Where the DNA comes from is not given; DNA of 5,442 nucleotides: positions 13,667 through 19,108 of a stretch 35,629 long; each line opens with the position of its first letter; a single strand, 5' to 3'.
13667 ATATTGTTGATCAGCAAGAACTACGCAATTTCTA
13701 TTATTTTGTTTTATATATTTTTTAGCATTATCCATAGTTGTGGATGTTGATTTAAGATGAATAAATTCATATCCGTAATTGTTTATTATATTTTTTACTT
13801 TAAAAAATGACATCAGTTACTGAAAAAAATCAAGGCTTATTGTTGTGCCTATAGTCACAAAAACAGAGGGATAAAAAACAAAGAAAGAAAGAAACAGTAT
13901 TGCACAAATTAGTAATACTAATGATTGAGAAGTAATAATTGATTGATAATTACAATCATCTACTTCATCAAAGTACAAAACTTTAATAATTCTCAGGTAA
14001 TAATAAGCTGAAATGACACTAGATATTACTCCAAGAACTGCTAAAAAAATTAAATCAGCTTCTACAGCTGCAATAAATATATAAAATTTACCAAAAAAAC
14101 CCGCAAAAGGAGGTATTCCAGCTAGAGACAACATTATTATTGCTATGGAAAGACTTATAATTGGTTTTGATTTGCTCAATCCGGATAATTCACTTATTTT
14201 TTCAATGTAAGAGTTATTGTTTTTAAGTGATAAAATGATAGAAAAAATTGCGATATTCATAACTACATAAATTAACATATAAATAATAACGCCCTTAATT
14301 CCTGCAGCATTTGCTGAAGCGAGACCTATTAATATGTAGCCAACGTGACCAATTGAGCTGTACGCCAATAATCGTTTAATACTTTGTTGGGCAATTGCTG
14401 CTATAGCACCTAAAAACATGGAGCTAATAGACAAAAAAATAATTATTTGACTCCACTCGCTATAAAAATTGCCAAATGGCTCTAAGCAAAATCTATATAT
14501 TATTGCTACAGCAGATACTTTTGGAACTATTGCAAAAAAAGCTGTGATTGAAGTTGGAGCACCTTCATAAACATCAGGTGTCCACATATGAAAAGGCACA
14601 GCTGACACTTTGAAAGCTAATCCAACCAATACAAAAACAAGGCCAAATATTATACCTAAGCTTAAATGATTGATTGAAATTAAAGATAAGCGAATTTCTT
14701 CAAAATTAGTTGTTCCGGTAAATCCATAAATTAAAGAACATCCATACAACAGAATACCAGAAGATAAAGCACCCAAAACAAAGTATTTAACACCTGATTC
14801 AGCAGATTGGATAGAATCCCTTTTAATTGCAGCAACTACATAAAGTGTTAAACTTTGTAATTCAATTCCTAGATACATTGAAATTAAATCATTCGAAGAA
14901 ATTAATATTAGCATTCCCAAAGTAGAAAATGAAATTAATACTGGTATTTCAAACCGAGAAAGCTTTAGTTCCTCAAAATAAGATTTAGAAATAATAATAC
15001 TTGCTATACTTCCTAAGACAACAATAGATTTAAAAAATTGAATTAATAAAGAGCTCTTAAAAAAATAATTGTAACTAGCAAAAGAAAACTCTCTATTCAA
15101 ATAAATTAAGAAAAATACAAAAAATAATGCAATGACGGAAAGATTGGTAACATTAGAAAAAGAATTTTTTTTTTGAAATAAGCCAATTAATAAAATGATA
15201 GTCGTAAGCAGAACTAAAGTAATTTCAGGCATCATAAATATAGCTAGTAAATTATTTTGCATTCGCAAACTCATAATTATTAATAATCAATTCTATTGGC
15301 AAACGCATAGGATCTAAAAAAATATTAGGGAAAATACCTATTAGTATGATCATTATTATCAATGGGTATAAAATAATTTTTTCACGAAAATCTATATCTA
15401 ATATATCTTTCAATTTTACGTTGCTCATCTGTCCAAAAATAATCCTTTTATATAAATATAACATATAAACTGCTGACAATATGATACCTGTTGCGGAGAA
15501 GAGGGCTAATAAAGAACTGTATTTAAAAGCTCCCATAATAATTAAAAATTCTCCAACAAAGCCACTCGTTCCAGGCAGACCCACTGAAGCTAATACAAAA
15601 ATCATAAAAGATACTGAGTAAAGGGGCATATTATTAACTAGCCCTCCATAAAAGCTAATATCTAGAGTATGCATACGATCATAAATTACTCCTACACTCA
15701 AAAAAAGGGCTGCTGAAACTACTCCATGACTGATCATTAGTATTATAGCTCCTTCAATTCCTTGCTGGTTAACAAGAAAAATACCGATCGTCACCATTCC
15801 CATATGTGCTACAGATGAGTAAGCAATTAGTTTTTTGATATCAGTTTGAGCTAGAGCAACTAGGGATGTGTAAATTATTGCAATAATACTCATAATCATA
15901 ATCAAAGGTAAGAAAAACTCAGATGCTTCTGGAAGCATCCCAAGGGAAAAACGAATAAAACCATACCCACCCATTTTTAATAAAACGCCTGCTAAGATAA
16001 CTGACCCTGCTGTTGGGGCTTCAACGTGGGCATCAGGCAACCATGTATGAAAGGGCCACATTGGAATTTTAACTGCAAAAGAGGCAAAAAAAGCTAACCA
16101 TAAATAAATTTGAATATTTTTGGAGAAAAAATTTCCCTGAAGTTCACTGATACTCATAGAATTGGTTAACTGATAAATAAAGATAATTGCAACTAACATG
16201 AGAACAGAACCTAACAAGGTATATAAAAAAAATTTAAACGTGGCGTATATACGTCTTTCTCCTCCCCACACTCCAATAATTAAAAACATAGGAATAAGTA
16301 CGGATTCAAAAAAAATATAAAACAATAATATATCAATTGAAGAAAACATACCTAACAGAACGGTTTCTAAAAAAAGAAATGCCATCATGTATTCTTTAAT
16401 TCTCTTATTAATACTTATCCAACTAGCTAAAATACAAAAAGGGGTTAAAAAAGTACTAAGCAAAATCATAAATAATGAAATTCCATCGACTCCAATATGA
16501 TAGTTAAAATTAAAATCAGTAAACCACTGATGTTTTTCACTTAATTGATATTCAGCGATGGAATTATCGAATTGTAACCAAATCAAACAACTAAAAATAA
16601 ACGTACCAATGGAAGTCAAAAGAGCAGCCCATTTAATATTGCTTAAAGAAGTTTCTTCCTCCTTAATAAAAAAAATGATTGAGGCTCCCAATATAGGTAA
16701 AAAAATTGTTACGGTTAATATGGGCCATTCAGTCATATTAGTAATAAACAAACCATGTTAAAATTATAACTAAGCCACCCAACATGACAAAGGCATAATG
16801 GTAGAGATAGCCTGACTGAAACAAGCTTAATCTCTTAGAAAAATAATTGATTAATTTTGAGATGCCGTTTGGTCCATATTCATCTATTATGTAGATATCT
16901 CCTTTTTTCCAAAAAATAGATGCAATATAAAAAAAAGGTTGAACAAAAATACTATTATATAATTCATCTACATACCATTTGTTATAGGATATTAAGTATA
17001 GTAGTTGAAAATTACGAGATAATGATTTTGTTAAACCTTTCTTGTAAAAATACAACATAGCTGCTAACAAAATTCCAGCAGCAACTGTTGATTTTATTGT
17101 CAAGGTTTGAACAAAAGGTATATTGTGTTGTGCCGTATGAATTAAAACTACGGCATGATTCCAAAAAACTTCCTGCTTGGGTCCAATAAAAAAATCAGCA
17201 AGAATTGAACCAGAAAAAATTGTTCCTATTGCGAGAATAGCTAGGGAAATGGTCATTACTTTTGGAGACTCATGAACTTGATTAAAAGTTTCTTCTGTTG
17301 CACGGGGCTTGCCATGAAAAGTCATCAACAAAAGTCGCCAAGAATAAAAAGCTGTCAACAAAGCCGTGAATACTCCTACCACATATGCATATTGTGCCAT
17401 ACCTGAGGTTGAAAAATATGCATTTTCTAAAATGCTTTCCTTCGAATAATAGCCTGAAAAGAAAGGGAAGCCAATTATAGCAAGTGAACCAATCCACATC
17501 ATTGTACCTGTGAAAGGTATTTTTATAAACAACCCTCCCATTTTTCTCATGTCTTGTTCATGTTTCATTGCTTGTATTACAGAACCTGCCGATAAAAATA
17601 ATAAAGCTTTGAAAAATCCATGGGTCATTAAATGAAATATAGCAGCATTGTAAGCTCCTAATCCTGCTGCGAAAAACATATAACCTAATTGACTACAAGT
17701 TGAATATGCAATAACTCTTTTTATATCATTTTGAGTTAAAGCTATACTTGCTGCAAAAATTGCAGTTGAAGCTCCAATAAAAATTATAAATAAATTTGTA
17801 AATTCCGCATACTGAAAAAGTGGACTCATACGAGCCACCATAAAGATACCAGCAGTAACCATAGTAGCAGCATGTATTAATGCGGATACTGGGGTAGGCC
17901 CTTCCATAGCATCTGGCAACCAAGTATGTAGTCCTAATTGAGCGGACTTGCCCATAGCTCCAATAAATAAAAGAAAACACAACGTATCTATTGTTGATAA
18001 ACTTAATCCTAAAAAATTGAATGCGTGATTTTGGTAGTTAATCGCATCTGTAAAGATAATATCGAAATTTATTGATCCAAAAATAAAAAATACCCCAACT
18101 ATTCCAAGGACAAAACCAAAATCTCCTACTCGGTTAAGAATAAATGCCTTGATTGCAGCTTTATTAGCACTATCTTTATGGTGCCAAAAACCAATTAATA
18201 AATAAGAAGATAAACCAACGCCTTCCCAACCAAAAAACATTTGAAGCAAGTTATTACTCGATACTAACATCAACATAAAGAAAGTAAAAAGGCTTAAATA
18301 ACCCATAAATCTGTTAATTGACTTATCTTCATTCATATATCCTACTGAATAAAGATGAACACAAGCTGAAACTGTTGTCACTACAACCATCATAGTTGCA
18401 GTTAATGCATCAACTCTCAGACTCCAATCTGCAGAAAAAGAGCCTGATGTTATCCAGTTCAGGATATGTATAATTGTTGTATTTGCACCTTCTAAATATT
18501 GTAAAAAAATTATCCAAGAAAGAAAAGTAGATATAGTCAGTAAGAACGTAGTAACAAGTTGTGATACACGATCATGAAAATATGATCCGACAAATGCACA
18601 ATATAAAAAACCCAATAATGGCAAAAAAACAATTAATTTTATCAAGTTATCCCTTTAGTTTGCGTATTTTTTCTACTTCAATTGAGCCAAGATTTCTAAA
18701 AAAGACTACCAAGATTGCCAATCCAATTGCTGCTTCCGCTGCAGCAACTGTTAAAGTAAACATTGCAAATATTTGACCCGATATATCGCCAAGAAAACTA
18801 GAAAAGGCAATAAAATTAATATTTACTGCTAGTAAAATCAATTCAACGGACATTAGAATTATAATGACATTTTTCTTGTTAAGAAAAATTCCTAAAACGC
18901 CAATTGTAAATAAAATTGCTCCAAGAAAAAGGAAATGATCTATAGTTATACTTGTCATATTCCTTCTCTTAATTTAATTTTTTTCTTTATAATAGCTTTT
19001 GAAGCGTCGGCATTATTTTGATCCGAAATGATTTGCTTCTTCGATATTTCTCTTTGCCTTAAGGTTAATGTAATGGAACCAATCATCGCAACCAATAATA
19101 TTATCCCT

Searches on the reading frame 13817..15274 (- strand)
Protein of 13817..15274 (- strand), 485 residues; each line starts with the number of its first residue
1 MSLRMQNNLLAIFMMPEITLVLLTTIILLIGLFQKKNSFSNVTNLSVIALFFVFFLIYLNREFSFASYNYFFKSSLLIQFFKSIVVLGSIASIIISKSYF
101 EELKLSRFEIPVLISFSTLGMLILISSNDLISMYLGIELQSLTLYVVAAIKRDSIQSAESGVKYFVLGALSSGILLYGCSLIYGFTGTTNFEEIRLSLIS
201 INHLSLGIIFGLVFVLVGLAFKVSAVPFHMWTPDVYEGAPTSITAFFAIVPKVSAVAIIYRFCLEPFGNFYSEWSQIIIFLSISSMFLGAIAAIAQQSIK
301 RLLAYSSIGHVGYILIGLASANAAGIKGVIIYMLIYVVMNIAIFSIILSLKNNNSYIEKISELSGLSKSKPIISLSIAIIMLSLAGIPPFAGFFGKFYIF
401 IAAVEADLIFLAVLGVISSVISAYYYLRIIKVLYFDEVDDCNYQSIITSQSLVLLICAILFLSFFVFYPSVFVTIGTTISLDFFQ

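Call 68: search_protein_families(library=pfam, proteins=[window:13817-15274:-], max_evalue=0.001)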
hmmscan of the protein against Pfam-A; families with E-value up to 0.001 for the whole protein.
window:13817-15274:- (485 aa): 1 family
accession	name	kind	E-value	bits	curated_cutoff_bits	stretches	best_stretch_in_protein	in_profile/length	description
PF00361.26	Proton_antipo_M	-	1.3e-89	300.8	21.5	1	127-422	1-294/294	NADH:quinone oxidoreductase/Mrp antiporter, TM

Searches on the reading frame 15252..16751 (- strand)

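Call 68: search_protein_families(library=pfam, proteins=[window:15252-16751:-], max_evalue=0.001)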
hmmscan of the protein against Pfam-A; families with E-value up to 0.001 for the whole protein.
window:15252-16751:- (499 aa): 2 families
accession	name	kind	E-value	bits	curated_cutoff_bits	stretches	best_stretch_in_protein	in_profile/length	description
PF00361.26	Proton_antipo_M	-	3.1e-87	292.9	21.5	1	139-421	2-289/294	NADH:quinone oxidoreductase/Mrp antiporter, TM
PF01059.23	Oxidored_q5_N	-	7.3e-05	23.3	22.7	1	51-133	22-104/110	NADH-ubiquinone oxidoreductase chain 4, amino terminus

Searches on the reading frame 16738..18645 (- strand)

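Call 68: search_protein_families(library=pfam, proteins=[window:16738-18645:-], max_evalue=0.001)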
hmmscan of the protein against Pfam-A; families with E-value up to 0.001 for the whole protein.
window:16738-18645:- (635 aa): 3 families
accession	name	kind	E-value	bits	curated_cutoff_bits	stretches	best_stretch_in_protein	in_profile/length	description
PF00361.26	Proton_antipo_M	-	2.5e-83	280.1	21.5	1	130-430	1-293/294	NADH:quinone oxidoreductase/Mrp antiporter, TM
PF00662.26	Proton_antipo_N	-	1.2e-21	76.7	24.5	1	64-114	1-51/51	NADH-Ubiquinone oxidoreductase (complex I), chain 5 N-terminus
PF06455.17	NADH5_C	-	1.5e-10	41.4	28.2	1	434-630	1-179/181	NADH dehydrogenase subunit 5 C-terminus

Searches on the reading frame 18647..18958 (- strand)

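Call 68: search_protein_families(library=pfam, proteins=[window:18647-18958:-], max_evalue=0.001)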
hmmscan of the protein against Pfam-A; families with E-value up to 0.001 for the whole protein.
window:18647-18958:- (103 aa): 1 family
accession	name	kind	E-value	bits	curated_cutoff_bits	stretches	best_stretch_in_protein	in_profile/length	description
PF00420.29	Oxidored_q2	-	3.8e-29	100.7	26.1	1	8-103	1-95/95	NADH-ubiquinone/plastoquinone oxidoreductase chain 4L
